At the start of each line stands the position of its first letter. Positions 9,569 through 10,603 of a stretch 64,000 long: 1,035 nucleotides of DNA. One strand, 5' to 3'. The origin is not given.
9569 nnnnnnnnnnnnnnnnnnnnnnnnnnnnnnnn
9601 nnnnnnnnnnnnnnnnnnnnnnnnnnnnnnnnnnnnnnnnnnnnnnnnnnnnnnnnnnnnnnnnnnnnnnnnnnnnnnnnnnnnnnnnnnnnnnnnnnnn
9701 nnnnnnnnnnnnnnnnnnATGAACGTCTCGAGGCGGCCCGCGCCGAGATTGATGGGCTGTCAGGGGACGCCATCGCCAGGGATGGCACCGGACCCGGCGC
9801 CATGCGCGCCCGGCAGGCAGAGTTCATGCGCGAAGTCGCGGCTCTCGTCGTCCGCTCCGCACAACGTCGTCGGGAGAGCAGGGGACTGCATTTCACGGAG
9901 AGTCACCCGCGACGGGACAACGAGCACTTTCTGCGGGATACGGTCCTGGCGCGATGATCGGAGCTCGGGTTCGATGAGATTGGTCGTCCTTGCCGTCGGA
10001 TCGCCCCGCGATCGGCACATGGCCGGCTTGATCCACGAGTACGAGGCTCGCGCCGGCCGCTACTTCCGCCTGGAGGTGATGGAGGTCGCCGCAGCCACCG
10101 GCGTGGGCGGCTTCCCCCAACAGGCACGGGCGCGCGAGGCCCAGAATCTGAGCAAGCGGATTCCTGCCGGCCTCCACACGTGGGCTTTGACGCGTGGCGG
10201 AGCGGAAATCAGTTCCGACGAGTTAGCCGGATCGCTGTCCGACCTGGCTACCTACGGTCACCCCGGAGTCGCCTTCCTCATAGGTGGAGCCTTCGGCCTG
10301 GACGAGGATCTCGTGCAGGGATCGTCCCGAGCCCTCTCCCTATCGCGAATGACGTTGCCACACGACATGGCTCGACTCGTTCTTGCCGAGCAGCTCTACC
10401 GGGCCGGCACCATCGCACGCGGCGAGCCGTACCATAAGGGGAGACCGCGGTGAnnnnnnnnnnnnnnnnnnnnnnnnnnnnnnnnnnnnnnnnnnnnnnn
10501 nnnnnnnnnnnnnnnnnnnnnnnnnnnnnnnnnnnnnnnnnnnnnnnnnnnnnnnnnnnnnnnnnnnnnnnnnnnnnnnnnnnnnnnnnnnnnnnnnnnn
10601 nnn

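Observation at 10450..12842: bshC coupled to an upstream SAM methyltransferase: possible N-methyl-bacillithiol module outside Firmicutes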

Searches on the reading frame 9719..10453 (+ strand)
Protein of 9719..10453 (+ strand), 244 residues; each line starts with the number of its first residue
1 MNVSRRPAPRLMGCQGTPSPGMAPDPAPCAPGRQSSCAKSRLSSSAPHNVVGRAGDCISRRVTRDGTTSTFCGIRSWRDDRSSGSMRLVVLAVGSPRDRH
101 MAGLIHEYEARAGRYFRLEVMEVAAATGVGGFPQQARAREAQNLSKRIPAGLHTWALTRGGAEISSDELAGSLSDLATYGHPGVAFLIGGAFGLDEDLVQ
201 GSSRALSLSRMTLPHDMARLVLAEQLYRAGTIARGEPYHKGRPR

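Call 3: search_protein_families(library=pfam, proteins=[window:9719-10453:+], max_evalue=0.01)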
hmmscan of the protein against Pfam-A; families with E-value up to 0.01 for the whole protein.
window:9719-10453:+ (244 aa): 1 family
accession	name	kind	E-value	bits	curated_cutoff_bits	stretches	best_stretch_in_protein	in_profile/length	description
PF02590.22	SPOUT_MTase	-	4.1e-40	137.7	27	1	86-239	1-154/154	Predicted SPOUT methyltransferase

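Call 4: search_protein_families(library=ncbifam, proteins=[window:9719-10453:+], max_evalue=0.01)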
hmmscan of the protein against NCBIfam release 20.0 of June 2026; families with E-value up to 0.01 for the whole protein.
window:9719-10453:+ (244 aa): 9 families
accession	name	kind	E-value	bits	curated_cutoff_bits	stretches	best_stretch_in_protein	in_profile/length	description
NF000985.0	PRK00103.1-3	equivalog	1e-33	116.4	172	1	86-240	1-159/159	23S rRNA (pseudouridine(1915)-N(3))-methyltransferase RlmH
NF000986.0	PRK00103.1-4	equivalog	2.3e-33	115.6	141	1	86-240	1-155/156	23S rRNA (pseudouridine(1915)-N(3))-methyltransferase RlmH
NF000988.0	PRK00103.2-2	equivalog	5.1e-28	98.1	199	1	86-240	1-155/156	23S rRNA (pseudouridine(1915)-N(3))-methyltransferase RlmH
NF000989.0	PRK00103.2-3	equivalog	2.7e-26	92.5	169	1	86-240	1-159/160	23S rRNA (pseudouridine(1915)-N(3))-methyltransferase RlmH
TIGR00246.1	tRNA_RlmH_YbeA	equivalog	1.3e-25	90.2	149.7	1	88-240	3-154/155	23S rRNA (pseudouridine(1915)-N(3))-methyltransferase RlmH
NF000990.0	PRK00103.2-4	equivalog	1.3e-23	83.7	207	1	86-240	1-156/157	23S rRNA (pseudouridine(1915)-N(3))-methyltransferase RlmH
NF000991.0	PRK00103.2-5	equivalog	1.1e-20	74.1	216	1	86-241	1-160/160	23S rRNA (pseudouridine(1915)-N(3))-methyltransferase RlmH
NF000984.0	PRK00103.1-1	equivalog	1e-17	64.4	242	1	86-240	1-155/156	23S rRNA (pseudouridine(1915)-N(3))-methyltransferase RlmH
NF000987.0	PRK00103.2-1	equivalog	6.4e-16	59.1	210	1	181-240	93-151/151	23S rRNA (pseudouridine(1915)-N(3))-methyltransferase RlmH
